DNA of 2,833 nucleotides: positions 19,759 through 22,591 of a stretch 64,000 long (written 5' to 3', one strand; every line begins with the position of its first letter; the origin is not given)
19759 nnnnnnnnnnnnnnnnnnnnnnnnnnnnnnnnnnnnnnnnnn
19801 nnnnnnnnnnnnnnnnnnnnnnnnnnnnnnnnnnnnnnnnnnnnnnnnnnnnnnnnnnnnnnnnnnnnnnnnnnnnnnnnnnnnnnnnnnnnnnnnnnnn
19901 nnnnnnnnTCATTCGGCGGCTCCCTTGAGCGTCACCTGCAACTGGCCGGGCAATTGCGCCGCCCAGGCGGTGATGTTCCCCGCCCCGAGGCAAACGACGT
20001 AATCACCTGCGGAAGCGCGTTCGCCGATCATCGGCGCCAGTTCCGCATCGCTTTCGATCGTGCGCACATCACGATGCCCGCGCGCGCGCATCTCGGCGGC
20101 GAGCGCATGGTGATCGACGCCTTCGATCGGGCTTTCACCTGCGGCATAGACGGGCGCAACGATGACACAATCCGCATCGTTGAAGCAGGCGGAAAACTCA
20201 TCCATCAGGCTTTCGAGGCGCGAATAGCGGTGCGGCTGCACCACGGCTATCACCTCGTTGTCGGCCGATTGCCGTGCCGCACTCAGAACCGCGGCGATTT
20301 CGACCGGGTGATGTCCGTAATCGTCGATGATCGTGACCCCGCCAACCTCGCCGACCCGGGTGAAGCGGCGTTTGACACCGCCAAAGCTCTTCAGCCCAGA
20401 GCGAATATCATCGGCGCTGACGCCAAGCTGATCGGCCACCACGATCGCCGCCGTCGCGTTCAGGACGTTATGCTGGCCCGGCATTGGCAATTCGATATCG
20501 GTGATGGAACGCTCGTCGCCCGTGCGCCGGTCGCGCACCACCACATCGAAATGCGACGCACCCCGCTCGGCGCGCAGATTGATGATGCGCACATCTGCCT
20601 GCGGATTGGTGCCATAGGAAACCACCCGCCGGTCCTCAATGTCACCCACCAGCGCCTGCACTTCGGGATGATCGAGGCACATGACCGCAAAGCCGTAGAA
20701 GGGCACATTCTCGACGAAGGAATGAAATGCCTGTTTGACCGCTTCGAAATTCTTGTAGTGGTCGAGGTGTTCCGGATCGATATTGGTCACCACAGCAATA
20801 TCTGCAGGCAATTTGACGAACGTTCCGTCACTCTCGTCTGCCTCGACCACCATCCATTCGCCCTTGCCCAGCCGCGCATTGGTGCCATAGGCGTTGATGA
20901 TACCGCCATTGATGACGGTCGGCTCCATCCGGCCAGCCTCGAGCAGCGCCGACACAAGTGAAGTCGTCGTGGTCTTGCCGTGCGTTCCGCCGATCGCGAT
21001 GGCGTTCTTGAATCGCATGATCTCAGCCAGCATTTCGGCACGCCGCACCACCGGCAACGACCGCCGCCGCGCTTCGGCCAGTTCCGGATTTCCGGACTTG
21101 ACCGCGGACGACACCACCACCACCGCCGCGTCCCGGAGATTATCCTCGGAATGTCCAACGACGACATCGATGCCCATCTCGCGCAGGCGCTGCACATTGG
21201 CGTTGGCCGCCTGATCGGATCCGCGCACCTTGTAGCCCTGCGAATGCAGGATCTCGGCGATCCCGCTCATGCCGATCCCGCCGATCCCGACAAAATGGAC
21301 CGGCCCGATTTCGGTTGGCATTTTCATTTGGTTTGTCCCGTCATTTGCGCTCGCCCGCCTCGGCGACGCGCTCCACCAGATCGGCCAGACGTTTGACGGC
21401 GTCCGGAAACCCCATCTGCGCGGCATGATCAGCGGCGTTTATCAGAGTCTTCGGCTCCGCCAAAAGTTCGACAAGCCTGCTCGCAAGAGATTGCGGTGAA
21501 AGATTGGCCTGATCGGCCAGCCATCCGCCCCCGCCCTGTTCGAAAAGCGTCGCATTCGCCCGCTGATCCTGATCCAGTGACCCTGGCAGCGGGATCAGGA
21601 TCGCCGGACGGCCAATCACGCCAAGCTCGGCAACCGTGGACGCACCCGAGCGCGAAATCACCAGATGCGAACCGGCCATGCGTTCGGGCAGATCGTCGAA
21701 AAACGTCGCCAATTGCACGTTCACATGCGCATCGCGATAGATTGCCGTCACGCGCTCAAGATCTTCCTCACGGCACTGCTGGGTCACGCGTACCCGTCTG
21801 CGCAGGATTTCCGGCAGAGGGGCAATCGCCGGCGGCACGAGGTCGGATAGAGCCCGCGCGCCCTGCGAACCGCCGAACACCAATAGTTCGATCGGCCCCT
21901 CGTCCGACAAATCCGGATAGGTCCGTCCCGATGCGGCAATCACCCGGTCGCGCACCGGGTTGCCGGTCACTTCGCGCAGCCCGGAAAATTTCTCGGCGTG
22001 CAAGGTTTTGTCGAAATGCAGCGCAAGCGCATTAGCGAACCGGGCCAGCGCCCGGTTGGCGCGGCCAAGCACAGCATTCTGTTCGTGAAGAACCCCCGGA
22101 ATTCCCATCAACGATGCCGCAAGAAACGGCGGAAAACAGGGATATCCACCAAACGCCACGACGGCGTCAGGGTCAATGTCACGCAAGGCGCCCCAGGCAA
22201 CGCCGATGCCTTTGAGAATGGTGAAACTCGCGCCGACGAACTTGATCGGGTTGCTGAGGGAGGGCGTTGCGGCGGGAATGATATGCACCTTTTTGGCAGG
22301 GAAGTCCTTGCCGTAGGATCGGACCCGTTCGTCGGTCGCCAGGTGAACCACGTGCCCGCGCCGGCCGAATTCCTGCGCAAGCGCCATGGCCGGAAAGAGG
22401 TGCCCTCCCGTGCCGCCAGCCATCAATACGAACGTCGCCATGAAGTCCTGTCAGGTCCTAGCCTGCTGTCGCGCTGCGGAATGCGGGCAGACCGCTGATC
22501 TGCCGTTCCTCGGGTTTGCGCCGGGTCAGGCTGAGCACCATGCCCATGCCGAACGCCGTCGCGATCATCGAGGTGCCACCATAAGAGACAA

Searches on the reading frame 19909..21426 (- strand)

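Call 20: search_protein_families(library=pfam, proteins=[window:19909-21426:-], max_evalue=0.001)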
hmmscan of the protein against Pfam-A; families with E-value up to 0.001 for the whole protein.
window:19909-21426:- (505 aa): 4 families
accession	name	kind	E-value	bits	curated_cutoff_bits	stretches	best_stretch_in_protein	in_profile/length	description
PF01225.30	Mur_ligase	-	1.8e-31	108.8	21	1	43-140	2-94/95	Mur ligase family, catalytic domain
PF08245.18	Mur_ligase_M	-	6.2e-30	105.1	24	1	145-331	1-200/200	Mur ligase middle domain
PF02875.26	Mur_ligase_C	-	1.8e-21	77.7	28.4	1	353-483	1-127/127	Mur ligase, glutamate ligase domain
PF21799.2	MurD-like_N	-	0.00012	22.7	27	1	46-127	6-87/88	Mur ligase MurD-like, N-terminal domain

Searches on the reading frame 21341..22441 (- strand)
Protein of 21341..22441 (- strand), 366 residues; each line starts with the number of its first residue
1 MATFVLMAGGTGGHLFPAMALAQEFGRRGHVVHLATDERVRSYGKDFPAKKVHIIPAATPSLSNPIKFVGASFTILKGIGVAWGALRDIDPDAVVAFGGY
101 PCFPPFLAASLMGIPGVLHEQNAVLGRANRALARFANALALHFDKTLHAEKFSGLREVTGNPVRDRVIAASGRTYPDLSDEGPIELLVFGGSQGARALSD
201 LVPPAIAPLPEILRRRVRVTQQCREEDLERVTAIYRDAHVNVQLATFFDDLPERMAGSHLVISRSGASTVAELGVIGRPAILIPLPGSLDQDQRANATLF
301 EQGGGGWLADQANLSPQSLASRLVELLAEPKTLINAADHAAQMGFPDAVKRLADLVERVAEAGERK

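Call 20: search_protein_families(library=pfam, proteins=[window:21341-22441:-], max_evalue=0.001)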
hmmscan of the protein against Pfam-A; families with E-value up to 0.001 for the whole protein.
window:21341-22441:- (366 aa): 4 families
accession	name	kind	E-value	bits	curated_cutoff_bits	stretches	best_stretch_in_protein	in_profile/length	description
PF04101.22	Glyco_tran_28_C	-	6.2e-37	127.6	22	1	186-352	2-166/166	Glycosyltransferase family 28 C-terminal domain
PF03033.26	Glyco_transf_28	-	5.6e-28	98.2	26.2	1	4-139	1-137/139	Glycosyltransferase family 28 N-terminal domain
PF13579.12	Glyco_trans_4_4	-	7.7e-06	26.8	29.7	1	18-139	7-120/158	Glycosyl transferase 4-like domain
PF13439.12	Glyco_transf_4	-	0.00014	22.4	28.5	1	19-137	9-124/170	Glycosyltransferase Family 4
